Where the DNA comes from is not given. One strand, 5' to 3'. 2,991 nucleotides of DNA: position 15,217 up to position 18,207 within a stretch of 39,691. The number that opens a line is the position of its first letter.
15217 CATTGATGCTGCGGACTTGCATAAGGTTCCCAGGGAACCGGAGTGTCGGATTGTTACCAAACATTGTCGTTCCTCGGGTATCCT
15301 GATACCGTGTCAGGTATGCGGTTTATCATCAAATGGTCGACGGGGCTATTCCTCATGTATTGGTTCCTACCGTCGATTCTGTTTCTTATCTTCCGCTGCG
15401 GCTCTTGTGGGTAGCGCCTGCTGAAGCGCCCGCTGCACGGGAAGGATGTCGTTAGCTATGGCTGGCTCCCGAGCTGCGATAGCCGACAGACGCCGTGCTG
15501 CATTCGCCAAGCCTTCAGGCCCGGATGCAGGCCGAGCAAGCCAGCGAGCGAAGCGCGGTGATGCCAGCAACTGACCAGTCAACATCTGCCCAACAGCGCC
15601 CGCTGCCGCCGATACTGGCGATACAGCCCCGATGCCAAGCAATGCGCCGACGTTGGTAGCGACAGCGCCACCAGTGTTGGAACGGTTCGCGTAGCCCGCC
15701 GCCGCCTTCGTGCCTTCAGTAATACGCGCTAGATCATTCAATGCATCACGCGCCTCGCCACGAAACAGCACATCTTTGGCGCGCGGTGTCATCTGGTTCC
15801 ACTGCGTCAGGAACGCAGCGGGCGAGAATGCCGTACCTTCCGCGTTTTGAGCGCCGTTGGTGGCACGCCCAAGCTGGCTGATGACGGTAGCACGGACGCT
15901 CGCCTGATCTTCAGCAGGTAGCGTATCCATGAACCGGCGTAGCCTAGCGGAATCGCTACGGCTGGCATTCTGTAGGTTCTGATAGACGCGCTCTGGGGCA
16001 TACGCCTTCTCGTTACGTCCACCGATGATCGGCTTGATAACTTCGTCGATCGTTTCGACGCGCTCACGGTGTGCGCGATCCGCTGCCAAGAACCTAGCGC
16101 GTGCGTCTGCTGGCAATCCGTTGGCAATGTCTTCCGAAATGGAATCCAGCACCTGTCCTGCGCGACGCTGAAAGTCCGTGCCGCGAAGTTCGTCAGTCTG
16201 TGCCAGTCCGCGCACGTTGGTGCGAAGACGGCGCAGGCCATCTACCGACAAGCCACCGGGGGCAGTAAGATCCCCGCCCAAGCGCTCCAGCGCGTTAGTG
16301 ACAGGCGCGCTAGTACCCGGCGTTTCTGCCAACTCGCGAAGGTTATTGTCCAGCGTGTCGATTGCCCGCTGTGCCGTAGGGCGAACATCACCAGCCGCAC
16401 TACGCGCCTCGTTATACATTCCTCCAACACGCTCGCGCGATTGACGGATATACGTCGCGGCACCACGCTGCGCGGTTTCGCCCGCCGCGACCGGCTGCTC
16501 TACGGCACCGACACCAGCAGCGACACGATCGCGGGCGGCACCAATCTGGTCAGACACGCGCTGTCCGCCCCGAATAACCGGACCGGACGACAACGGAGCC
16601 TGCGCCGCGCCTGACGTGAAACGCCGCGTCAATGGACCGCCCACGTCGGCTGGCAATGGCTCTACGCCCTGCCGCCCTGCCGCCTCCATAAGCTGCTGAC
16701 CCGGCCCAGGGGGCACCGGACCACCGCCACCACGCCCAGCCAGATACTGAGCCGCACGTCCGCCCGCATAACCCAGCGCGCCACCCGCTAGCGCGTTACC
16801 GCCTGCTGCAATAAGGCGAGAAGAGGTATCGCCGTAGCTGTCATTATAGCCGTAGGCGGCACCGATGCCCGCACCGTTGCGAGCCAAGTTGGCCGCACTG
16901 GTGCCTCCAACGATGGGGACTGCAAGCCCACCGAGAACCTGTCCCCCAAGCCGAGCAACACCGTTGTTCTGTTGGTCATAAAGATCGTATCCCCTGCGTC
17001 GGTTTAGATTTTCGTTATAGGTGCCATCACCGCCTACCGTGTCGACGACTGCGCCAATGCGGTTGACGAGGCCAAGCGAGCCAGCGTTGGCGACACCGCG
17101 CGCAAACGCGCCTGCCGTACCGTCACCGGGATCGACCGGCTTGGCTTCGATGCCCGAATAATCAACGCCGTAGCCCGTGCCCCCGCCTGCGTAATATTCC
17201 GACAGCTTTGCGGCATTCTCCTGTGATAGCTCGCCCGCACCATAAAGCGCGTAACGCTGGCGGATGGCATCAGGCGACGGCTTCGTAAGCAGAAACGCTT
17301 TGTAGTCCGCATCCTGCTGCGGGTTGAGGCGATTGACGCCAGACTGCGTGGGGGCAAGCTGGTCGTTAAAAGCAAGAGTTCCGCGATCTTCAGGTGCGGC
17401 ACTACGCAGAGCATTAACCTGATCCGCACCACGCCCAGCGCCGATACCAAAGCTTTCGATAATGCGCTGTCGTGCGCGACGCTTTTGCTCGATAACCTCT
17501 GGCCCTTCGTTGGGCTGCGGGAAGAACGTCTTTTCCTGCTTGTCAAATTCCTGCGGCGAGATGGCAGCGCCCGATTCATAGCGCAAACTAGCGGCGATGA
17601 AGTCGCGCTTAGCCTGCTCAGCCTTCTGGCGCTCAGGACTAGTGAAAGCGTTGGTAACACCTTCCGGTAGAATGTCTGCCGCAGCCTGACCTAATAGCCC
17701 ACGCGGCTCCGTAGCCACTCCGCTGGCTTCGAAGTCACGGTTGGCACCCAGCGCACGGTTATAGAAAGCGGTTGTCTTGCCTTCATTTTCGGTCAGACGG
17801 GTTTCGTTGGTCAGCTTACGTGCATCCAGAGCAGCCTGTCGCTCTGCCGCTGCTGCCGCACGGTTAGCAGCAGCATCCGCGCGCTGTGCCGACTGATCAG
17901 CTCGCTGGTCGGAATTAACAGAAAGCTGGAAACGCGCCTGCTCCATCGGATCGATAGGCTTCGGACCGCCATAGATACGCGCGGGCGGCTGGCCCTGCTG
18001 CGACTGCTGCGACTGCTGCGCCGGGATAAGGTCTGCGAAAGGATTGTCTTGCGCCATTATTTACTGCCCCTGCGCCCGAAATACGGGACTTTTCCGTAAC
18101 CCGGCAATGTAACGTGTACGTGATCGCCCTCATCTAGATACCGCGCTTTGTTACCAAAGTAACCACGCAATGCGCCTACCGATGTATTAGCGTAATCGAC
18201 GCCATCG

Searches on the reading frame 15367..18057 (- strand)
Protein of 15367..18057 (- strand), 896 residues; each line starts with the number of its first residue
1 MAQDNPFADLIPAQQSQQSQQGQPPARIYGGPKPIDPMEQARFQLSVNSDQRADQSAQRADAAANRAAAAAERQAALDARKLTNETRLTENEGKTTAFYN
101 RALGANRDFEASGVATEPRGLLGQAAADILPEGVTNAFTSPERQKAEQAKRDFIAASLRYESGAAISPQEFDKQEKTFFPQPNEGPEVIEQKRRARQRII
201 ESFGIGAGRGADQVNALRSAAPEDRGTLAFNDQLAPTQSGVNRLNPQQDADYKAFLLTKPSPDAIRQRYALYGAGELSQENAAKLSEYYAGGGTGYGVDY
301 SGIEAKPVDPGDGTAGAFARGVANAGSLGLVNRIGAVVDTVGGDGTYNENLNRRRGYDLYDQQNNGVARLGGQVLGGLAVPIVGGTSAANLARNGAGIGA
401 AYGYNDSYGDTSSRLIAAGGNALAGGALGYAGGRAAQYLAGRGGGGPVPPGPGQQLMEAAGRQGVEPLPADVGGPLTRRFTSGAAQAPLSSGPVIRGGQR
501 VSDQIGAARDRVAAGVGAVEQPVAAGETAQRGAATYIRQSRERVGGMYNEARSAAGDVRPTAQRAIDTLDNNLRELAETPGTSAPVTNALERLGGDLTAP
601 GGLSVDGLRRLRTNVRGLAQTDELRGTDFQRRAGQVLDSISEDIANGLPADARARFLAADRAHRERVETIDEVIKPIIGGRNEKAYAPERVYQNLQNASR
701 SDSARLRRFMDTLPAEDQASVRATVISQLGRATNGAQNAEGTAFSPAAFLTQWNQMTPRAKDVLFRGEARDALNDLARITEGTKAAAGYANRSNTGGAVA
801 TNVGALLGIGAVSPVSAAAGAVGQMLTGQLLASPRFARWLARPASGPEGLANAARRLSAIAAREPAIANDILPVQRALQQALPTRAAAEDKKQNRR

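Call 71: search_protein_families(library=phrogs, proteins=[window:15367-18057:-], max_evalue=0.001)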
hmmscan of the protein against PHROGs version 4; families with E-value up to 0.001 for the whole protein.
window:15367-18057:- (896 aa): 1 family
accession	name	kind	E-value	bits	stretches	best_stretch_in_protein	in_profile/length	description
phrog_5880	-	unknown function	0.00047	19.9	1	306-431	45-192/661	-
